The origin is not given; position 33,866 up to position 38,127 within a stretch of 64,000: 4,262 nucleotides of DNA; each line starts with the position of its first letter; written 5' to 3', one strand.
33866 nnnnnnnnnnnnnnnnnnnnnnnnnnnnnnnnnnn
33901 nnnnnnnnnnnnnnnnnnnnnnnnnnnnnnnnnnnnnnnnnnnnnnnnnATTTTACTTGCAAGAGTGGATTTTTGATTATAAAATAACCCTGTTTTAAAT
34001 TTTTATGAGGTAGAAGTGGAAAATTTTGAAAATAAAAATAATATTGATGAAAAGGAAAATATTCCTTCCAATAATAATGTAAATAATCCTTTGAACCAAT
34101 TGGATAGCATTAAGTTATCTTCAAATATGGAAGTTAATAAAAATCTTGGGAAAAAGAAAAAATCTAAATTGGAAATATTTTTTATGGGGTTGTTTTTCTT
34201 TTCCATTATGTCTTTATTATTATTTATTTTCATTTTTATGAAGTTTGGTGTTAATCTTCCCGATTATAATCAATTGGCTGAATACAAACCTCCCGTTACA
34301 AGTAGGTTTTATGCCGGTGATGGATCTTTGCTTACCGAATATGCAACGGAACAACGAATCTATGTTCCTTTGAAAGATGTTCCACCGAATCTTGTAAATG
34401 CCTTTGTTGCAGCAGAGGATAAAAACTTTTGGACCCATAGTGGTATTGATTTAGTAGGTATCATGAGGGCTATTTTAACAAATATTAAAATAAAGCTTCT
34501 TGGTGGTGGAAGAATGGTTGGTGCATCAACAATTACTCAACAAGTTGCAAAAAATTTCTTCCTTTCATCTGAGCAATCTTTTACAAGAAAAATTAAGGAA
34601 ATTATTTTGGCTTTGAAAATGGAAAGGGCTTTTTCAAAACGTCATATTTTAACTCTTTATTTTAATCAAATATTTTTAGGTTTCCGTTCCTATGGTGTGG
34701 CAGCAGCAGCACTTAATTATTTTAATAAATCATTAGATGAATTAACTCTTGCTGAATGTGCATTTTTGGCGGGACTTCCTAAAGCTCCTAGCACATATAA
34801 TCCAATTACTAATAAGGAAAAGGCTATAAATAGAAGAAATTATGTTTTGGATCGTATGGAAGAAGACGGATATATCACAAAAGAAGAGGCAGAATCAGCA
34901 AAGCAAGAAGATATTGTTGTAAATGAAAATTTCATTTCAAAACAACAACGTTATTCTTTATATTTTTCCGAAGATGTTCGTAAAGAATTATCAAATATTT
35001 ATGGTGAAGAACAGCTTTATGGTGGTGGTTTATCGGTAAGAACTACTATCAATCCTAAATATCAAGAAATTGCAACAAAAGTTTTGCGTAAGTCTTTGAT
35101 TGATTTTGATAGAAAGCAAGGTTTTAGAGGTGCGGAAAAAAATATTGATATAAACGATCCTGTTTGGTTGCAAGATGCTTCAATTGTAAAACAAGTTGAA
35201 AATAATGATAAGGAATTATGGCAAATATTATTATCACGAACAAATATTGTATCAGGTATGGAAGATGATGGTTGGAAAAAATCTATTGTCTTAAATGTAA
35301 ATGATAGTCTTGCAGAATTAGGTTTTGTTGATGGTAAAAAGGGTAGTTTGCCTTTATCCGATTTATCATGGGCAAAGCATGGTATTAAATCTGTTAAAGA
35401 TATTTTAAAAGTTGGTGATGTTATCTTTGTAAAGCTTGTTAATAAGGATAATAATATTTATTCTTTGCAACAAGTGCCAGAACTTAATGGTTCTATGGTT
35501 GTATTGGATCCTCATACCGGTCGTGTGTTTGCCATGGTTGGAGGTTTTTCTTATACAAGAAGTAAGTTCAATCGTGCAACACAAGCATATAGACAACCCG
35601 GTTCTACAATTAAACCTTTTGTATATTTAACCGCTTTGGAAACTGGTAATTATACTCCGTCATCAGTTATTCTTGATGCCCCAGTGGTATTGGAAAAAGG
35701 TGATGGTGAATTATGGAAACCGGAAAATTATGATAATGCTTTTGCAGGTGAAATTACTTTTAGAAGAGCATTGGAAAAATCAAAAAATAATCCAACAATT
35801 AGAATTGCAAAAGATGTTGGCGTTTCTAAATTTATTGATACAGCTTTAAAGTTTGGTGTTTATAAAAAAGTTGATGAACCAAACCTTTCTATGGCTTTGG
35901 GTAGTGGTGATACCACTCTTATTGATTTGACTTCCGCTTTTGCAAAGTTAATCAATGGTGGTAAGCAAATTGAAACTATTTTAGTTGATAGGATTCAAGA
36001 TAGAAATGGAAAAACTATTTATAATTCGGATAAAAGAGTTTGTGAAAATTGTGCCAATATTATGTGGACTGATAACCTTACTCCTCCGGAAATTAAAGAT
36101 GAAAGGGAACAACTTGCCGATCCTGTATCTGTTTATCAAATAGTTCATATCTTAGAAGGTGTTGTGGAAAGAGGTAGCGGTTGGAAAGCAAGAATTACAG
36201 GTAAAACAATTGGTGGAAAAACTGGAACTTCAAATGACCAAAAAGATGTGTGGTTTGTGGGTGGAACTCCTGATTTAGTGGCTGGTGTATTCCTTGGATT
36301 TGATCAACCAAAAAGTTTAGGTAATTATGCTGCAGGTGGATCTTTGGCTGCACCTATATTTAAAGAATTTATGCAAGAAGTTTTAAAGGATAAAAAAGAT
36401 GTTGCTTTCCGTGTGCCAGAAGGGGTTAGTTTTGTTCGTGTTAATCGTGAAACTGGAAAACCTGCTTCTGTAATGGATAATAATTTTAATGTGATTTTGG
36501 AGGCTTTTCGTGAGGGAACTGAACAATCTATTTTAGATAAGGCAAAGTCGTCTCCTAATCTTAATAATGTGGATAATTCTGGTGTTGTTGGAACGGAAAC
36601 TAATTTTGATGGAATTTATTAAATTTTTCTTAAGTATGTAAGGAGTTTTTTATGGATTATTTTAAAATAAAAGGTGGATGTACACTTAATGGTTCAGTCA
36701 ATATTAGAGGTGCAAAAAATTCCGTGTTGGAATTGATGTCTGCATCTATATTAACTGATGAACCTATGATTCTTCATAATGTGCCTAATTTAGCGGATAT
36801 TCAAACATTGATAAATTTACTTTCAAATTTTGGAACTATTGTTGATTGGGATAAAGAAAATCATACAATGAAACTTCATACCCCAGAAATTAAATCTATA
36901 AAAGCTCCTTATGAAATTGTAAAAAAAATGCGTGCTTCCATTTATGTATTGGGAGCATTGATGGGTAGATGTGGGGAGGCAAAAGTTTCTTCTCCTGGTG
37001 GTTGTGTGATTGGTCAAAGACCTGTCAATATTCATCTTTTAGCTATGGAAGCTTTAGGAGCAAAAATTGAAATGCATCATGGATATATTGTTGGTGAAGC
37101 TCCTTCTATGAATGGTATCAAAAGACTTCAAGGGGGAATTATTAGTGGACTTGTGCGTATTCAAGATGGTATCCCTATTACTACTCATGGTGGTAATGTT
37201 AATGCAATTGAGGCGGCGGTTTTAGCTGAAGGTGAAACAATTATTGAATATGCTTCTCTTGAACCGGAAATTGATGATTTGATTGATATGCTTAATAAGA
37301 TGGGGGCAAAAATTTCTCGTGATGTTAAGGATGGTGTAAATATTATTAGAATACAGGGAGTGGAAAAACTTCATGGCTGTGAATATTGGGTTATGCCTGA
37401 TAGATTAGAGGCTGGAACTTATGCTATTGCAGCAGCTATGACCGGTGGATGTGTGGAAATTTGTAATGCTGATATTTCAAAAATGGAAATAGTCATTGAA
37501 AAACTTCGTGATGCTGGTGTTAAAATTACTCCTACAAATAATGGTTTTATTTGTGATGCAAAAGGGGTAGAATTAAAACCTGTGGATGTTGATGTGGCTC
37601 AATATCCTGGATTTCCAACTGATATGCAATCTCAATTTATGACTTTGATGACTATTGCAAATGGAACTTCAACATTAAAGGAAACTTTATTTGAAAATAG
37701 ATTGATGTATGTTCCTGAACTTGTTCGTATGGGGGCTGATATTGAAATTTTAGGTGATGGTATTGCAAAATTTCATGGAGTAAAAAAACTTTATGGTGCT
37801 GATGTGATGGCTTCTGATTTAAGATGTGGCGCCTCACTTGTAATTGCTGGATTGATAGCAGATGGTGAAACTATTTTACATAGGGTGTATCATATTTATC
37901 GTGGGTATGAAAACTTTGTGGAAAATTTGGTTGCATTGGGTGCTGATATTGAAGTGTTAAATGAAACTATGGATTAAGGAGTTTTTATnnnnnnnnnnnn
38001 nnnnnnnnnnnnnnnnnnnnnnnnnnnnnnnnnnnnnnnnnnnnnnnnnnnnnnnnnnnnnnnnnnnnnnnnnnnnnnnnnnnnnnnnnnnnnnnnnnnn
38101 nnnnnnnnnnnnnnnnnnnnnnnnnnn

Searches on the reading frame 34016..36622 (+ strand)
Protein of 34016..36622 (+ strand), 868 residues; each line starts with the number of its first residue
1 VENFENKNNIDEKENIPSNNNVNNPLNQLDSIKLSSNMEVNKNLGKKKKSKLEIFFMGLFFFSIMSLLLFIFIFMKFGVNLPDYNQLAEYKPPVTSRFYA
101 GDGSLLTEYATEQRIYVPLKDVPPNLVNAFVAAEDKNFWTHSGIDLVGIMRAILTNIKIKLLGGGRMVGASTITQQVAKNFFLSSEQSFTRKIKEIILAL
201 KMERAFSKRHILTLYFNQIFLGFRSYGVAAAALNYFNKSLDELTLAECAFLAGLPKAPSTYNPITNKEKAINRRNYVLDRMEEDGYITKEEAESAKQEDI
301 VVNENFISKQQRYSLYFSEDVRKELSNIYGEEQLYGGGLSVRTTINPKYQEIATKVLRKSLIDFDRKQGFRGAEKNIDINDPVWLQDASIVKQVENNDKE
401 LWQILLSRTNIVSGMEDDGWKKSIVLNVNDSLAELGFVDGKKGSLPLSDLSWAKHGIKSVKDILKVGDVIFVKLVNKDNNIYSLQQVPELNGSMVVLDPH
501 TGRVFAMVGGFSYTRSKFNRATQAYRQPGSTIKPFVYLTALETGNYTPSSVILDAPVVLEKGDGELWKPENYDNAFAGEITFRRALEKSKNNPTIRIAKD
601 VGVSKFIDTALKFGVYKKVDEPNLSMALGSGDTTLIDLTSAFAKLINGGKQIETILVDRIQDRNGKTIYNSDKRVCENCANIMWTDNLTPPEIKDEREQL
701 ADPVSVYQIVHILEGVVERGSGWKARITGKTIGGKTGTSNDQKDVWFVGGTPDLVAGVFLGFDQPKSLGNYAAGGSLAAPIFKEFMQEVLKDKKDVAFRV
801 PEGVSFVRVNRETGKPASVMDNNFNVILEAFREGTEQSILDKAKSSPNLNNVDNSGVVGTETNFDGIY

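Call 50: search_protein_families(library=pfam, proteins=[window:34016-36622:+], max_evalue=0.00001)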
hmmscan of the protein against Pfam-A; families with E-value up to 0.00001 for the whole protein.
window:34016-36622:+ (868 aa): 3 families
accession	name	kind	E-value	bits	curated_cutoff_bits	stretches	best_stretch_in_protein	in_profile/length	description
PF00912.28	Transgly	-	3.7e-64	215.9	27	1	103-281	2-177/178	Transglycosylase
PF00905.27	Transpeptidase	-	3.3e-33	115.6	22.1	1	492-787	1-299/299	Penicillin binding protein transpeptidase domain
PF17092.11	PCB_OB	-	2.3e-14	54.5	27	1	371-489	2-110/111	Penicillin-binding protein OB-like domain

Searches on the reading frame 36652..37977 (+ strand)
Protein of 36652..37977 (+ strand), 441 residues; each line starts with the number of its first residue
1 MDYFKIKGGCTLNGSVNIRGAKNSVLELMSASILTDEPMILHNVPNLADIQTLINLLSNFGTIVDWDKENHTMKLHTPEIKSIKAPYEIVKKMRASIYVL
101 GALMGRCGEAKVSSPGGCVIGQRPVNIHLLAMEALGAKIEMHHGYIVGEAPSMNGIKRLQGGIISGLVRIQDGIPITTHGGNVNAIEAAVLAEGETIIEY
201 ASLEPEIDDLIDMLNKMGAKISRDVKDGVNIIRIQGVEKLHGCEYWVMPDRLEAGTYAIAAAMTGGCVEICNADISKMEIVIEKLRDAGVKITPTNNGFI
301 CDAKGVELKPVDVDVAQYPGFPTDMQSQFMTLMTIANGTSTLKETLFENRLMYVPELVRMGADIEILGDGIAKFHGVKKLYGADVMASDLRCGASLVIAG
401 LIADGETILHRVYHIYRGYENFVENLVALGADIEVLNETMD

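Call 50: search_protein_families(library=pfam, proteins=[window:36652-37977:+], max_evalue=0.00001)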
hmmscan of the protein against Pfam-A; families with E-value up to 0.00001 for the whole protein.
window:36652-37977:+ (441 aa): 1 family
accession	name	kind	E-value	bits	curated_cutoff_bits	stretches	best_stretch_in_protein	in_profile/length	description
PF00275.25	EPSP_synthase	-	2.1e-98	330.2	22.8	1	8-426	3-417/417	EPSP synthase (3-phosphoshikimate 1-carboxyvinyltransferase)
